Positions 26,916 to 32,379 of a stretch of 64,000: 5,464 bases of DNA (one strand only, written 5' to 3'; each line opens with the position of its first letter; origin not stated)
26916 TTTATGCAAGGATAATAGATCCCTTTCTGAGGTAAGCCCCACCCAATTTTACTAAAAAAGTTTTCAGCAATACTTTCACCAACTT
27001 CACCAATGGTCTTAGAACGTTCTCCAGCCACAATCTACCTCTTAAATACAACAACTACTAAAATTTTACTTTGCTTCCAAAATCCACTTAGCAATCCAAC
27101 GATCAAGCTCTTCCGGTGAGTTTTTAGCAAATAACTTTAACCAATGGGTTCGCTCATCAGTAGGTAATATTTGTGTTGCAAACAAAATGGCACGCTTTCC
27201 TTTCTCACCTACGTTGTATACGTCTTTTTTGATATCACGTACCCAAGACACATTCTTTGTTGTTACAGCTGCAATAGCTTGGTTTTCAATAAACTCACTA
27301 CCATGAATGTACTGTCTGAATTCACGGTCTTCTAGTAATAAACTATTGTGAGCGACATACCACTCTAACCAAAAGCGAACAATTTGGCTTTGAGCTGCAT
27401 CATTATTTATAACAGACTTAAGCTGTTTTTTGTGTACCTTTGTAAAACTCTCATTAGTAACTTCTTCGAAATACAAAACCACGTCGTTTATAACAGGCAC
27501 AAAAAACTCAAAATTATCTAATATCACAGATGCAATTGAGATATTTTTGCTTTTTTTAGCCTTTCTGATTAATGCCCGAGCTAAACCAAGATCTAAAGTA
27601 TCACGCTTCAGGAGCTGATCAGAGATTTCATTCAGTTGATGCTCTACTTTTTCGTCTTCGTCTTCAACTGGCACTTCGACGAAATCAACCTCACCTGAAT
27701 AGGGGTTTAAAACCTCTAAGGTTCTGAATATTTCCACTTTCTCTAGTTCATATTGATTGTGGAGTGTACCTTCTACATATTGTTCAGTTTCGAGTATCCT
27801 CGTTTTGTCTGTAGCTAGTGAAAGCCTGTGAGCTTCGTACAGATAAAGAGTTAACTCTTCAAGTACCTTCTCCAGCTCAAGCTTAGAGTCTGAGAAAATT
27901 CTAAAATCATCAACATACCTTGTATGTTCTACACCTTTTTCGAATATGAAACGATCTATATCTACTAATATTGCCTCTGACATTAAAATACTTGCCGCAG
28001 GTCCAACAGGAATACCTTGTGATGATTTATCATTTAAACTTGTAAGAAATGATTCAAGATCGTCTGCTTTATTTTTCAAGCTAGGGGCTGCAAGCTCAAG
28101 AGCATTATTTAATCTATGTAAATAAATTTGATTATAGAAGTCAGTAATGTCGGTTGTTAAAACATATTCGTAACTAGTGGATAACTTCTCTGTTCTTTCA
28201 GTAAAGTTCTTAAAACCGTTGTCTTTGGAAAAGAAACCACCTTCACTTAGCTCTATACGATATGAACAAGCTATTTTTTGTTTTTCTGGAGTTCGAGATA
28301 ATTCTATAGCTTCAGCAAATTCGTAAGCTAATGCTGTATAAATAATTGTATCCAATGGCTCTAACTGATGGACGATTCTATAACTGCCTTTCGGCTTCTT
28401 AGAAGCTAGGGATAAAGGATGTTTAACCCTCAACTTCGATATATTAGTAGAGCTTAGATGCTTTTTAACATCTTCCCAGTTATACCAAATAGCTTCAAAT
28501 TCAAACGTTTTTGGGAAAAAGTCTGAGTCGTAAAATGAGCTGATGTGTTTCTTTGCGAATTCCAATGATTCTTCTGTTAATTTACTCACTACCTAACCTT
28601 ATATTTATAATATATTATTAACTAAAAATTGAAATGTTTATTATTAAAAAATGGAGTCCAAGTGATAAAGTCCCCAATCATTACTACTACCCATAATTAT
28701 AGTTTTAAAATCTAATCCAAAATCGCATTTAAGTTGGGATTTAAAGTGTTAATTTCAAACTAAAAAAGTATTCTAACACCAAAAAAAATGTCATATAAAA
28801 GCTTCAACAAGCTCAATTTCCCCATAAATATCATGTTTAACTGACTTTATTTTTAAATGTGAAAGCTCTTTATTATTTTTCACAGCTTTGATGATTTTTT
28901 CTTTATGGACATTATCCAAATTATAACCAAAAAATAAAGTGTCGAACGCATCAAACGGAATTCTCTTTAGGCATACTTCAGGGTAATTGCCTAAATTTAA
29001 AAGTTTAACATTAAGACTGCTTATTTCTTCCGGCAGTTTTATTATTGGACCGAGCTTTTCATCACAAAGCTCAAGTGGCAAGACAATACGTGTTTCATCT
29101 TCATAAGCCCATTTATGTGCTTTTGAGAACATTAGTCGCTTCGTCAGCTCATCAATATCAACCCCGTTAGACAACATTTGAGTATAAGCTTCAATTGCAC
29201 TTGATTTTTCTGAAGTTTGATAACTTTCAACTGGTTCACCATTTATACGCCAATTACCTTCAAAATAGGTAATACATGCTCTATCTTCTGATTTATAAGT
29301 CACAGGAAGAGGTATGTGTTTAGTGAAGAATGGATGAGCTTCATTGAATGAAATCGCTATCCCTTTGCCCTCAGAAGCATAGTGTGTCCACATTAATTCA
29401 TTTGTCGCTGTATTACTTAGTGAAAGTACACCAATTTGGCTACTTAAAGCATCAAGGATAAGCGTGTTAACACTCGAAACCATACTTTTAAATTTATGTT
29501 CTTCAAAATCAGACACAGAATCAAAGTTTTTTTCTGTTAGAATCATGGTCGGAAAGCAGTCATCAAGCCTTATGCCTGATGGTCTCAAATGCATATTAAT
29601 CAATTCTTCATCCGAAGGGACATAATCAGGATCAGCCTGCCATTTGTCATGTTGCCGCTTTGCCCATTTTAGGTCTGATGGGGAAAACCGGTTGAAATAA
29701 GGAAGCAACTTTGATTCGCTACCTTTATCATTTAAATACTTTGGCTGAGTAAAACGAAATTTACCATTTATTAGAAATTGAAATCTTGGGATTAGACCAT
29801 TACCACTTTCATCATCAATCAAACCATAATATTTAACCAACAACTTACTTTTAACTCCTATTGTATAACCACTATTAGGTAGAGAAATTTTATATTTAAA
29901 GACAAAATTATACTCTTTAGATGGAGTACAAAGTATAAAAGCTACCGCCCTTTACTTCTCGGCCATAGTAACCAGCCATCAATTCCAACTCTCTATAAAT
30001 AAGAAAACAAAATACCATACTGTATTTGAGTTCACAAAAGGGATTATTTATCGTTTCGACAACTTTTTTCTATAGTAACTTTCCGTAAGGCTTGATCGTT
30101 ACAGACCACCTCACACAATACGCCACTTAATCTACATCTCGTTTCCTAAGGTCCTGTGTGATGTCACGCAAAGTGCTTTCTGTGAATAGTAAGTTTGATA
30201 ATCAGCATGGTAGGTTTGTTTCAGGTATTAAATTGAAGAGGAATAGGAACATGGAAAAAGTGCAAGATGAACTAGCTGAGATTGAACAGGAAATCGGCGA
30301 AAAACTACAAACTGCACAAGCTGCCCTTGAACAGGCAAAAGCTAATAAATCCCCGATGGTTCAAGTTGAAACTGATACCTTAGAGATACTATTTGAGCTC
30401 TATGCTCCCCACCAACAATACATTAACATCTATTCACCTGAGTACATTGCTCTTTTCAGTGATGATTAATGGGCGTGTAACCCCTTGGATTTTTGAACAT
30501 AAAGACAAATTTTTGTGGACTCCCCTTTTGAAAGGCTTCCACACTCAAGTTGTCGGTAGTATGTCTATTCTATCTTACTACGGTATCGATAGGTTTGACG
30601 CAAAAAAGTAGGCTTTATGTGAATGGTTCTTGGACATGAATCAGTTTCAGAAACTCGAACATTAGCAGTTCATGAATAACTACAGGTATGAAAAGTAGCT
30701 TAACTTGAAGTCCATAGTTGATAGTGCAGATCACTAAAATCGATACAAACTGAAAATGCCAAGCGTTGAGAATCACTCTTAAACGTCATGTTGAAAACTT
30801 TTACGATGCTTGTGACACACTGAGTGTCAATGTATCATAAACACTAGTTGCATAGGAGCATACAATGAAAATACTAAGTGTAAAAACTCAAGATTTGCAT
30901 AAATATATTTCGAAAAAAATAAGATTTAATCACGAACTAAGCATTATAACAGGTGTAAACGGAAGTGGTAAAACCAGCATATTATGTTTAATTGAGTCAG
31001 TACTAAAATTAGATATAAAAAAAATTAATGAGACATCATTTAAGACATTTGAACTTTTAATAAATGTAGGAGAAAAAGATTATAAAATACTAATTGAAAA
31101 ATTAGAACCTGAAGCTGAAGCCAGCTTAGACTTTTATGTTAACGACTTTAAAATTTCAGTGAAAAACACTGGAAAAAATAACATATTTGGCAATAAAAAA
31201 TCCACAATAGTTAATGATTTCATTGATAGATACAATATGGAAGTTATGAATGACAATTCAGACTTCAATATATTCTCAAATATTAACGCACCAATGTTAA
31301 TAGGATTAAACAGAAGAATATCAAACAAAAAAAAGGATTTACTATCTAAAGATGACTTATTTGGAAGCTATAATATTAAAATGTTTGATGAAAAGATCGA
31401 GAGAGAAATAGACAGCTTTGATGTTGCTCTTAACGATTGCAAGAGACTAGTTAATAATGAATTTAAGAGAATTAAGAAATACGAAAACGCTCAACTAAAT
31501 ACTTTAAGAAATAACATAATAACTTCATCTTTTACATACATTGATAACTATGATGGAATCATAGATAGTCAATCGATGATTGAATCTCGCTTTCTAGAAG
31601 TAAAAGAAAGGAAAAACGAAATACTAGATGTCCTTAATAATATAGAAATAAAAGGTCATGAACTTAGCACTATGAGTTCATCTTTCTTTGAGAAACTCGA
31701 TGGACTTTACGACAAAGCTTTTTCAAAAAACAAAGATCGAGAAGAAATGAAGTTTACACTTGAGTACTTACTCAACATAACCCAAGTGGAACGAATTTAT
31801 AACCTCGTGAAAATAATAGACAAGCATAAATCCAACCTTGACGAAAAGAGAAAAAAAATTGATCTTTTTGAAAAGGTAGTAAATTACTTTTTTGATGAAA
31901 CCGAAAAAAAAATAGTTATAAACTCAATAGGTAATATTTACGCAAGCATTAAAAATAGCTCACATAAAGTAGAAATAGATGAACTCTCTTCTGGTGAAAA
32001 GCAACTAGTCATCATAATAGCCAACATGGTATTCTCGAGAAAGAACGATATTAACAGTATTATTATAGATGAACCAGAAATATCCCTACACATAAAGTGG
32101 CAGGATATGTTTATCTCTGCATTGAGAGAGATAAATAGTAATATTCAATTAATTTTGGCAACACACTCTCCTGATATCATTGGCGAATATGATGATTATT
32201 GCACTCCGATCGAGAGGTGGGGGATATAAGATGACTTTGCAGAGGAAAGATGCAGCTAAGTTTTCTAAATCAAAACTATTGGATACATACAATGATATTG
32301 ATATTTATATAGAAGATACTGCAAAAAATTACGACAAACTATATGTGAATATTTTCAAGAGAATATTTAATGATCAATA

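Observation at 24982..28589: Candidate new defence system: UG/Abi-type reverse transcriptase in one operon with a GAPS4-like nuclease pair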

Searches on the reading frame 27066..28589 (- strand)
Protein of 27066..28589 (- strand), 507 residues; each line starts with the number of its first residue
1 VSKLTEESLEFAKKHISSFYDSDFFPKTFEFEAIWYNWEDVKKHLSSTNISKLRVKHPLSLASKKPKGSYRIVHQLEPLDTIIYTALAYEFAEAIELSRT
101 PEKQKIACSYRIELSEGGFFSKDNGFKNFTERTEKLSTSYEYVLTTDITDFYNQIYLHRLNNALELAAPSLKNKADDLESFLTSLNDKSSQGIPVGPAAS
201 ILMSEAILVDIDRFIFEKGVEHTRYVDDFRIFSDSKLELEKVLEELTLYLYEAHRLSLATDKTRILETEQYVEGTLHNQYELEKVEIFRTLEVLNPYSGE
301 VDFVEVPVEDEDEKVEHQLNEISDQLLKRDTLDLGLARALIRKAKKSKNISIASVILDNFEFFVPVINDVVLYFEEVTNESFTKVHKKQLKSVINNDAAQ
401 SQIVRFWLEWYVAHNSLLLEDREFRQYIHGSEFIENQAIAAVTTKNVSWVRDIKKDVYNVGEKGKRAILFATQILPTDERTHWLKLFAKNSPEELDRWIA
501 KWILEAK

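Call 3: search_protein_families(library=pfam, proteins=[window:27066-28589:-], max_evalue=0.01)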
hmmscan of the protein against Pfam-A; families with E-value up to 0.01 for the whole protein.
window:27066-28589:- (507 aa): 1 family
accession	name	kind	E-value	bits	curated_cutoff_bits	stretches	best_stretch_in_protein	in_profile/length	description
PF00078.32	RVT_1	-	4.9e-13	49.7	29.6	1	122-267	54-193/205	Reverse transcriptase (RNA-dependent DNA polymerase)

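Call 4: search_protein_families(library=padloc, proteins=[window:27066-28589:-], max_evalue=0.01)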
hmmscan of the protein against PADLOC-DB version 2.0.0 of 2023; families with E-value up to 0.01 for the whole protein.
window:27066-28589:- (507 aa): 76 families (the best 25 are shown)
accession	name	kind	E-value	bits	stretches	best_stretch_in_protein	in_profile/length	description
PDLC03783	Drt8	-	6e-151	502.1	1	3-505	1-491/493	DRT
PDLC03759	RT_UG21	-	8.7e-38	128.3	1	7-398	5-390/503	DRT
PDLC03761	RT_UG23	-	1.3e-33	114.4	1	6-395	4-367/489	DRT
PDLC03758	RT_UG20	-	5.4e-32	109.5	1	10-309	15-310/511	DRT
PDLC03756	RT_UG19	-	6.7e-31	106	1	65-449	68-422/562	DRT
PDLC03760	RT_UG22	-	2.8e-30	103.8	1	22-443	23-423/476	DRT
PDLC03770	RT_UG31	-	1.7e-28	98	1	122-355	105-308/456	DRT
PDLC03748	Drt6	-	1.7e-28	97.8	1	18-277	6-264/511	DRT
PDLC03771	RT_UG32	-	1.1e-27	94.9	1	48-380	72-377/521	DRT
PDLC02179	Drt4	-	1.5e-26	91.5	1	26-290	18-284/542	-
PDLC03752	Drt4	-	6.9e-26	89.5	1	68-276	60-269/467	DRT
PDLC02177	Drt4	-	3.6e-25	86.7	1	95-275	90-278/541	-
PDLC02180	Drt4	-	8.6e-24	82.3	1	129-270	131-275/532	-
PDLC03769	RT_UG30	-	4.1e-23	79.7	1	19-288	13-291/493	DRT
PDLC02178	Drt4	-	1.1e-22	78.7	1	126-426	134-426/506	-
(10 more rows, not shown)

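Call 21: search_protein_families(library=ncbifam, proteins=[window:27066-28589:-], max_evalue=0.01)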
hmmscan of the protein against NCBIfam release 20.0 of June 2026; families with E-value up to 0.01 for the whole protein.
window:27066-28589:- (507 aa): 9 families
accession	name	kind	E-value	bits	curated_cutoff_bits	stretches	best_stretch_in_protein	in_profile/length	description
NF041749.1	Drt4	equivalog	4.2e-24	85.4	450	1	121-267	117-268/489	antiviral reverse transcriptase Drt4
NF041750.1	Drt5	equivalog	2.5e-15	56.4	550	1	63-415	53-391/484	antiviral reverse transcriptase Drt5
TIGR04416.1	group_II_RT_mat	equivalog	2.7e-14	53.1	300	1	133-270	115-256/353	group II intron reverse transcriptase/maturase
NF041748.1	Drt3b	equivalog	6.9e-13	48.1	350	1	135-266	168-315/647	antiviral reverse transcriptase Drt3b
NF041747.1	Drt3a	equivalog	1.1e-12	48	200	1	142-271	112-243/412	antiviral reverse transcriptase Drt3a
NF038233.2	retron_St85_RT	exception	1.2e-11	44.4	235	1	139-269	87-220/289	retron St85 family RNA-directed DNA polymerase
NF042941.1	Retron_TIR_antiphage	equivalog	7.1e-07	28.4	600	1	138-247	89-197/464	TIR domain-containing anti-phage reverse transcriptase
TIGR04499.1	abortive_AbiA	subfamily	1e-05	24.5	250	1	63-282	72-306/615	AbiA family abortive infection protein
NF038237.1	retron_Ec67_fus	exception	1e-05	24.2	450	1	141-239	112-210/572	retron Ec67 family RNA-directed DNA polymerase/endonuclease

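Call 24: find_homologous_proteins(query=window:27066-28589:-, max_evalue=1e-10)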
Query window:27066-28589:- (507 aa): 777 proteins with E <= 1e-10 among 8000 candidates; the best 120 are listed.
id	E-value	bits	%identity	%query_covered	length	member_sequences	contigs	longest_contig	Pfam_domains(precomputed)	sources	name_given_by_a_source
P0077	1.1e-221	755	65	100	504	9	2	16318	PF00078.33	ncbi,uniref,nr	ncbi:RNA-directed DNA polymerase [Vibrio cholerae]|uniref:RNA-directed DNA polymerase n=1 Tax=Vibrio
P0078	2.9e-214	730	64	100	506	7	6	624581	PF00078.33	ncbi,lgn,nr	ncbi:hypothetical protein FNO25_000806 [Vibrio fluvialis]|nr:hypothetical protein [Vibrio fluvialis]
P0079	1.6e-213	728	64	100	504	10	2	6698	PF00078.33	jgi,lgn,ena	-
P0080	2.6e-213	727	64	100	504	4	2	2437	PF00078.33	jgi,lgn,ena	jgi:hypothetical protein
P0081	4.8e-213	726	65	100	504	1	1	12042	PF00078.33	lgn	-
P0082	9.2e-213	725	64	100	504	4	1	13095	PF00078.33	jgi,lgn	jgi:hypothetical protein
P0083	1.0e-212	725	65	100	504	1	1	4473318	PF00078.33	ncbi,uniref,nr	ncbi:RNA-directed DNA polymerase [Marinobacter sp. NP-4(2019)]|uniref:RNA-directed DNA polymerase n=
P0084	1.5e-211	721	63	100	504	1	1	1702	PF00078.33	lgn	-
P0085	1.9e-211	721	63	100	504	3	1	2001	PF00078.33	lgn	-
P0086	2.4e-211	721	63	100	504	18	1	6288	PF00078.33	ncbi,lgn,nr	ncbi:reverse transcriptase [Vibrio vulnificus]|nr:reverse transcriptase [Vibrio vulnificus]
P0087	1.6e-210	718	64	100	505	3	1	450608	PF00078.33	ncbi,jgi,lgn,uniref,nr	ncbi:RNA-directed DNA polymerase [Superficieibacter sp.]|uniref:RNA-directed DNA polymerase n=1 Tax=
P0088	2.8e-209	714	64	100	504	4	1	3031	PF00078.33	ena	-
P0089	2.8e-208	710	63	100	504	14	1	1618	PF00078.33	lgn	-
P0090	1.9e-205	701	62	100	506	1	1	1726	PF00078.33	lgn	-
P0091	1.4e-204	698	62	100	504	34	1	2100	PF00078.33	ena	-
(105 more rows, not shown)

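Call 61: find_encoding_contigs(protein=P0077, flank=5000, max_places=3)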
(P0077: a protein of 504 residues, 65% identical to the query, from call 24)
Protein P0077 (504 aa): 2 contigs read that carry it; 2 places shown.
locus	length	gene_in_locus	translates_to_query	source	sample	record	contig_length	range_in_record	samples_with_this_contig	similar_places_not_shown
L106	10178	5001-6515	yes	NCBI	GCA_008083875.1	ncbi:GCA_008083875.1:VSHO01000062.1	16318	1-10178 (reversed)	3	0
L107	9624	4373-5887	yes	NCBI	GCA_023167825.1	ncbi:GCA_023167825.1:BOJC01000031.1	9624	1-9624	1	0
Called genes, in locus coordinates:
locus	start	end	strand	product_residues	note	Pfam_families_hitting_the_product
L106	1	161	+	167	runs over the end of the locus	PF00583:Acetyltransf_1, PF13673:Acetyltransf_10, PF13508:Acetyltransf_7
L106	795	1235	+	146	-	-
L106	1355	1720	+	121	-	-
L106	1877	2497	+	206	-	-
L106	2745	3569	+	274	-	-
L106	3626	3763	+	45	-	-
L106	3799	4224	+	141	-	-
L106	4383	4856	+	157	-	-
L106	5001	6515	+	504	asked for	PF00078:RVT_1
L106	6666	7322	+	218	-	-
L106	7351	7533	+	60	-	-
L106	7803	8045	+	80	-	PF12493:DUF3709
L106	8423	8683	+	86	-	PF12493:DUF3709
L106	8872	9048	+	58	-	-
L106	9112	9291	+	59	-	PF04875:DUF645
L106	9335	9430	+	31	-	-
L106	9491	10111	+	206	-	-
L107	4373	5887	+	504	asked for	PF00078:RVT_1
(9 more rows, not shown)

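Call 62: find_encoding_contigs(protein=P0078, flank=5000, max_places=3)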
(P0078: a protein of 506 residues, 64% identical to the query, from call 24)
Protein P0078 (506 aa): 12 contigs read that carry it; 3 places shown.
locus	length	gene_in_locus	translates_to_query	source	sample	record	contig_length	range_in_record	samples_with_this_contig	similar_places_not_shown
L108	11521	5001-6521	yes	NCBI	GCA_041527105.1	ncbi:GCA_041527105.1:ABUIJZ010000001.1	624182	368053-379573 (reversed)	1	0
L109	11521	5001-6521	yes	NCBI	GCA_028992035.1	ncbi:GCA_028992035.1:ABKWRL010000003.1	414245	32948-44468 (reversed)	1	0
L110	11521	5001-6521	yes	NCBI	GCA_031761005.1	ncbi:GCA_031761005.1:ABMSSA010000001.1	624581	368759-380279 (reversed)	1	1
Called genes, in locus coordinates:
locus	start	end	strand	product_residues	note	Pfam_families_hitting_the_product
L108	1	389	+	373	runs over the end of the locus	PF02119:FlgI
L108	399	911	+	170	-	PF10135:Rod-binding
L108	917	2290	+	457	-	PF00460:Flg_bb_rod, PF22638:FlgK_D1, PF06429:Flg_bbr_C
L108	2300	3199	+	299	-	PF00669:Flagellin_N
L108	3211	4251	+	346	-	-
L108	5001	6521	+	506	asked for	PF00078:RVT_1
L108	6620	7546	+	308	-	PF13676:TIR_2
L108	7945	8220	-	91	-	-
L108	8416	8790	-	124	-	PF01638:HxlR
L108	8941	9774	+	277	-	PF01370:Epimerase (faint), PF05368:NmrA, PF13460:NAD_binding_10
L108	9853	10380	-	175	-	PF04170:NlpE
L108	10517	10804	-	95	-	-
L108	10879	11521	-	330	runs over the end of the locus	PF13677:MotB_plug, PF00691:OmpA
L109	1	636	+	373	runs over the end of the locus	PF02119:FlgI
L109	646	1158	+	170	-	PF10135:Rod-binding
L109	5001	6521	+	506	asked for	PF00078:RVT_1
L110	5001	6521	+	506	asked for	PF00078:RVT_1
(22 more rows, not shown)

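Call 73: search_protein_families(library=pfam, proteins=[L106:6666-7319:+, L108:6620-7543:+, L108:3211-4248:+, L106:4383-4853:+], max_evalue=0.01)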
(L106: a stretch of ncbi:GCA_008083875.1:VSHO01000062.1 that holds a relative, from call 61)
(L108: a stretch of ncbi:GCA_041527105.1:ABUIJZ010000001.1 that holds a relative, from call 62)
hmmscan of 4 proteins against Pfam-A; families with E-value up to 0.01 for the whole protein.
L106:6666-7319:+ (218 aa): 0 families

L108:6620-7543:+ (308 aa): 1 family
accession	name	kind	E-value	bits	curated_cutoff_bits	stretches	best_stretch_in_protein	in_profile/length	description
PF13676.11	TIR_2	-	5e-11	43.6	28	1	95-198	2-110/122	TIR domain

L108:3211-4248:+ (346 aa): 1 family
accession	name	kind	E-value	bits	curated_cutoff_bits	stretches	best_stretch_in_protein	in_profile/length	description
PF22905.2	Hydro_N_hd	-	0.0013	19.2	27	1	61-121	82-142/195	Hydrolase N-terminal helical domain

L106:4383-4853:+ (157 aa): 0 families

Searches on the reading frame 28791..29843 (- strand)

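Call 3: search_protein_families(library=pfam, proteins=[window:28791-29843:-], max_evalue=0.01)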
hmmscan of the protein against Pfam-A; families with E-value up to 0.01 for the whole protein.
window:28791-29843:- (350 aa): 1 family
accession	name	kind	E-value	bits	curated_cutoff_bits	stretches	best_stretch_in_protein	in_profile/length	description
PF11185.13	DUF2971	-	1.9e-07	32.7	22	1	151-253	1-89/89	Protein of unknown function (DUF2971)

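Call 4: search_protein_families(library=padloc, proteins=[window:28791-29843:-], max_evalue=0.01)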
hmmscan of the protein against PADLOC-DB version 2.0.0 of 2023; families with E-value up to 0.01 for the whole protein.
window:28791-29843:- (350 aa): 4 families
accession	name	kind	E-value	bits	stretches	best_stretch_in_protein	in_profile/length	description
PDLC04994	PDC-S31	-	7.9e-19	66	1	120-186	104-170/273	-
PDLC04990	PDC-S31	-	2.2e-18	65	2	117-186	91-160/259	-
PDLC04991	PDC-S31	-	6.2e-15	53.4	2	131-170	59-98/208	-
PDLC04992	PDC-S31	-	1.9e-08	32.3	1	111-187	30-110/220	-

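Call 21: search_protein_families(library=ncbifam, proteins=[window:28791-29843:-], max_evalue=0.01)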
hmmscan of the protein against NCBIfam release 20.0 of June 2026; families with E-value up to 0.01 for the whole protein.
window:28791-29843:- (350 aa): 0 families

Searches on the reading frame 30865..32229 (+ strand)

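Call 3: search_protein_families(library=pfam, proteins=[window:30865-32229:+], max_evalue=0.01)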
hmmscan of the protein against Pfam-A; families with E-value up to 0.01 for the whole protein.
window:30865-32229:+ (454 aa): 6 families
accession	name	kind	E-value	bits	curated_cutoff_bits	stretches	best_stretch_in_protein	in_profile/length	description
PF13175.12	AAA_15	-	6.9e-14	52.7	32.1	1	1-439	1-374/374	AAA ATPase domain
PF13304.12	AAA_21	-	1.6e-13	51.8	27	1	280-438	161-302/304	AAA domain, putative AbiEii toxin, Type IV TA system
PF13476.12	AAA_23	-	1.4e-05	26.3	27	1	9-261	5-194/201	AAA domain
PF02463.25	SMC_N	-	2.4e-05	24.3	40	1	9-442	8-205/220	RecF/RecN/SMC N terminal domain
PF00005.33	ABC_tran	-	0.00015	22.9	25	0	24-54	12-42/137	ABC transporter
PF09345.15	SiaC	-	0.006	16.7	24.5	1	258-324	17-82/120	SiaC family regulatory phosphoprotein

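Call 4: search_protein_families(library=padloc, proteins=[window:30865-32229:+], max_evalue=0.01)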
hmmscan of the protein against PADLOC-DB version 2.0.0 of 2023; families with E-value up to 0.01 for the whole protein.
window:30865-32229:+ (454 aa): 77 families (the best 25 are shown)
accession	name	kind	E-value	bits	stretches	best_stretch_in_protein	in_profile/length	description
PDLC04164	AriA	-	2.4e-35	120.3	2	311-441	111-238/253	-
PDLC00271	PtuA1|PtuA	-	3.2e-23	81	2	300-444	182-327/421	AAA ATPase domain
PDLC00289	PtuA1|PtuA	-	4.6e-21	73.3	2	317-441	166-294/404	AAA ATPase domain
PDLC02979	AriA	-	6.8e-18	63.6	1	1-439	1-373/373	-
PDLC00278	PtuA1|PtuA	-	4.2e-17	60.6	2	305-440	181-332/436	AAA ATPase domain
PDLC00277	PtuA1|PtuA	-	1.2e-16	59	2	396-442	284-331/423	AAA ATPase domain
PDLC00283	PtuA1|PtuA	-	1.3e-16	58.7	1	254-442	141-347/448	AAA ATPase domain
PDLC04135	mad3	-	1.8e-16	58.7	1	5-444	4-332/374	mads_3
PDLC02980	AriA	-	3.7e-16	58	1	26-439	2-303/304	-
PDLC02913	ATPase_I-A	-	5e-16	56.9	1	4-445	55-413/508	-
PDLC00299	PtuA1|PtuA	-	2.2e-15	54.7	2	300-444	272-426/535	AAA ATPase domain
PDLC00273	PtuA1|PtuA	-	4.3e-15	53.6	1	244-440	79-270/375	AAA ATPase domain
PDLC02981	AriAB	-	1.8e-14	51.4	2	331-441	265-379/694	-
PDLC00298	PtuA1|PtuA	-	5.3e-14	50.1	2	313-442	184-328/423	AAA ATPase domain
PDLC00290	PtuA1|PtuA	-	5.8e-14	50.3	2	369-443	242-317/414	AAA ATPase domain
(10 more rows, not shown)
